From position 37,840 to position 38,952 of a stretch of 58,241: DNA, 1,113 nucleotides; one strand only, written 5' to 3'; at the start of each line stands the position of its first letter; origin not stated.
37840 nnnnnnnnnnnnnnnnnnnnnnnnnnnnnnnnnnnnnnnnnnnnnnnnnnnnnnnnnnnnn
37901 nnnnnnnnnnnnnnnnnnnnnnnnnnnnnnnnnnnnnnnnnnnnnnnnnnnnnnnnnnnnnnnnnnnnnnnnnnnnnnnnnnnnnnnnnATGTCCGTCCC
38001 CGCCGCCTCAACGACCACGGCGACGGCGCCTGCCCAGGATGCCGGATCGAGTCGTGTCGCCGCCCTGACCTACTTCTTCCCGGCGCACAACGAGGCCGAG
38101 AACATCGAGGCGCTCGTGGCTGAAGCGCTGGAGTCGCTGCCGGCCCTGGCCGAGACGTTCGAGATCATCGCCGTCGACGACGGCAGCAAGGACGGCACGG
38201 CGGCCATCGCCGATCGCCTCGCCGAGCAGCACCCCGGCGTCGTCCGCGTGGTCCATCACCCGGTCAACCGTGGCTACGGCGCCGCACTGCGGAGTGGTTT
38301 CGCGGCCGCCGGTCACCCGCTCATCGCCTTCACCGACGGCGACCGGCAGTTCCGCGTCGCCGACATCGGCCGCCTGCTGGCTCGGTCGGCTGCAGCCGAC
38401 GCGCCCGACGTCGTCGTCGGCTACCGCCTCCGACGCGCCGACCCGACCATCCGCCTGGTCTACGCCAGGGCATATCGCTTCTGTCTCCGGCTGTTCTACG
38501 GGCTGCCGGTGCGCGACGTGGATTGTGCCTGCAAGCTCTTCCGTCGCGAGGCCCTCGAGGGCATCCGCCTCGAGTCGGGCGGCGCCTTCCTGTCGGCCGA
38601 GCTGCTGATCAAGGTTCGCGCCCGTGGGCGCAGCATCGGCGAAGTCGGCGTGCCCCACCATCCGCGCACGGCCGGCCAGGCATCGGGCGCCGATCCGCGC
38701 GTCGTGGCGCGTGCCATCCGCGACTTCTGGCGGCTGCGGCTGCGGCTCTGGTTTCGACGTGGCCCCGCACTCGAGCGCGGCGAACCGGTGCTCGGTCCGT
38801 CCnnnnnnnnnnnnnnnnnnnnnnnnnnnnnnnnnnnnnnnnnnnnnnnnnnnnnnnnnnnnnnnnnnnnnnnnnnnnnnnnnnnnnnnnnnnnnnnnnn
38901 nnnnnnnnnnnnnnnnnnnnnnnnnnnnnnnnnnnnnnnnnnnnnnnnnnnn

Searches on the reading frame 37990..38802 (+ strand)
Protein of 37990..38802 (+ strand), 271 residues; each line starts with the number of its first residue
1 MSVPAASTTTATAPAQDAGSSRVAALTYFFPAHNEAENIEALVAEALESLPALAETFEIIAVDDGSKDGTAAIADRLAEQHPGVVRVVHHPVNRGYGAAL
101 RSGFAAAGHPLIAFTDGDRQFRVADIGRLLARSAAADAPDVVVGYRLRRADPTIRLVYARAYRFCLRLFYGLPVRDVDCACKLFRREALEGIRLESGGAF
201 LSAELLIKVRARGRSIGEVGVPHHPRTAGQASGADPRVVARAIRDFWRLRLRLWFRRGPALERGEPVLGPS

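Call 38: search_protein_families(library=pfam, proteins=[window:37990-38802:+], max_evalue=1)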
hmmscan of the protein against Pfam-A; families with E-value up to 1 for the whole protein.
window:37990-38802:+ (271 aa): 5 families
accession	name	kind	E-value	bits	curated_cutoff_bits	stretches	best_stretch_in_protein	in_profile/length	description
PF00535.33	Glycos_transf_2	-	3e-27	96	23.3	1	31-191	5-166/168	Glycosyl transferase family 2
PF13641.12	Glyco_tranf_2_3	-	3.5e-05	24.4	27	1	31-118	8-96/230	Glycosyltransferase like family 2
PF20028.4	VMAP-C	-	0.0013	19.1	27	1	67-151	128-210/226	vWA-MoxR associated protein C-terminal domain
PF13704.12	Glyco_tranf_2_4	-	0.14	13.1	27.5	1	58-91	21-49/98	Glycosyl transferase family 2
PF10111.15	Glyco_tranf_2_2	-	0.21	11.5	27.3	1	54-119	27-92/276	Glycosyltransferase like family 2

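Call 39: search_protein_families(library=ncbifam, proteins=[window:37990-38802:+], max_evalue=0.01)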
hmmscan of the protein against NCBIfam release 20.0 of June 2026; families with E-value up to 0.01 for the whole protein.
window:37990-38802:+ (271 aa): 19 families
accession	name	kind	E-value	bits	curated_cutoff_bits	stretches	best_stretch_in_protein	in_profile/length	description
NF058614.1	PPMAGASynPpgS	equivalog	4e-16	59.1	370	1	30-206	6-179/226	polyprenyl-phospho-N-acetylgalactosaminyl synthase PpgS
NF041391.1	DPhHxTase_Halo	equivalog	4.4e-16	58.5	375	1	33-227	4-187/213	dolichyl-phosphate hexose transferase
NF007986.1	PRK10714.1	equivalog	2.9e-15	56.1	529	1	26-192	8-172/316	undecaprenyl-phosphate 4-deoxy-4-formamido-L-arabinose transferase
TIGR03937.1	PgaC_IcaA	equivalog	2.8e-14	52.9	422.3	1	18-119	39-136/407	poly-beta-1,6-N-acetyl-D-glucosamine synthase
TIGR03965.1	mycofact_glyco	equivalog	1.7e-13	50.3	280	1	18-124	69-170/467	mycofactocin biosynthesis glycosyltransferase MftF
NF047588.1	GlcsyltransPgfSStrep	equivalog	1.3e-11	44.3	500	1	27-192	4-167/308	glycosyltransferase PgfS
TIGR04182.1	glyco_TIGR04182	equivalog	1.8e-11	43.9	325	1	28-232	4-199/293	S-layer glycoprotein N-glycosyltransferase AglJ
NF041875.1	EPS_EpsD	equivalog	6.5e-11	42.2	370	1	31-144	6-114/325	exopolysaccharide biosynthesis glycosyltransferase EpsD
TIGR03469.1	HpnB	hypoth_equivalog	2.2e-09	36.9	379.25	1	24-151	44-178/386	hopene-associated glycosyltransferase HpnB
NF007482.0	PRK10073.1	equivalog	6e-09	35.4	423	1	39-140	17-116/334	glycosyltransferase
TIGR04283.1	glyco_like_mftF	equivalog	2.3e-08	33.9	182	1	31-156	6-120/221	TIGR04283 family arsenosugar biosynthesis glycosyltransferase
NF010496.0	PRK13915.1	equivalog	1e-07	31.3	262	1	27-118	34-126/307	glucosyl-3-phosphoglycerate synthase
NF047683.1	TeichurnBiosyTuaG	equivalog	7.2e-06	25.8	400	1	30-130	12-108/252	teichuronic acid biosynthesis protein TuaG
NF053739.1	GlytfEpsEBac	equivalog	7.2e-06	25.2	450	1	38-119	11-93/265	glycosyltransferase EpsE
NF053846.1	glyco_with_XrtP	equivalog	0.00028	19.7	520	1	13-119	30-134/440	XrtP-associated glycosyltransferase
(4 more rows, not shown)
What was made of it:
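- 37990..38805 (+): Neighbouring GT2 gene, a candidate polyprenyl-phosphate-sugar synthase that would supply the donor. Best NCBIfam matches are polyprenyl-phosphate glycosyltransferases, all below cut-off (call 39).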

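Call 60: search_solved_structures(query=window:37990-38802:+, max_evalue=1e-8)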
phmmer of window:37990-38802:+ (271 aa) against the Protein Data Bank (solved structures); distinct sequences matched with E-value up to 1e-8: 4.
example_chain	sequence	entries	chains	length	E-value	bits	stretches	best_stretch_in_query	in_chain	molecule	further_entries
9bhc_C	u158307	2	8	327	8.4e-14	55.4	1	25-232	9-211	Undecaprenyl-phosphate 4-deoxy-4-formamido-L-arabinose transferase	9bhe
8vxh_A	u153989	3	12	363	9.3e-14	55.3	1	24-232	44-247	Undecaprenyl-phosphate 4-deoxy-4-formamido-L-arabinose transferase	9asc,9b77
9hwj_A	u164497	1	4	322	1.3e-12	51.5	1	26-232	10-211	Undecaprenyl-phosphate 4-deoxy-4-formamido-L-arabinose transferase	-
5mlz_A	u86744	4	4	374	6.5e-10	42.7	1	27-231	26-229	Dolichol monophosphate mannose synthase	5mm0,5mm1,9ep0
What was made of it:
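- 37990..38805 (+): Best solved relatives are ArnC and the Pyrococcus Dol-P-Man synthase (call 60).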
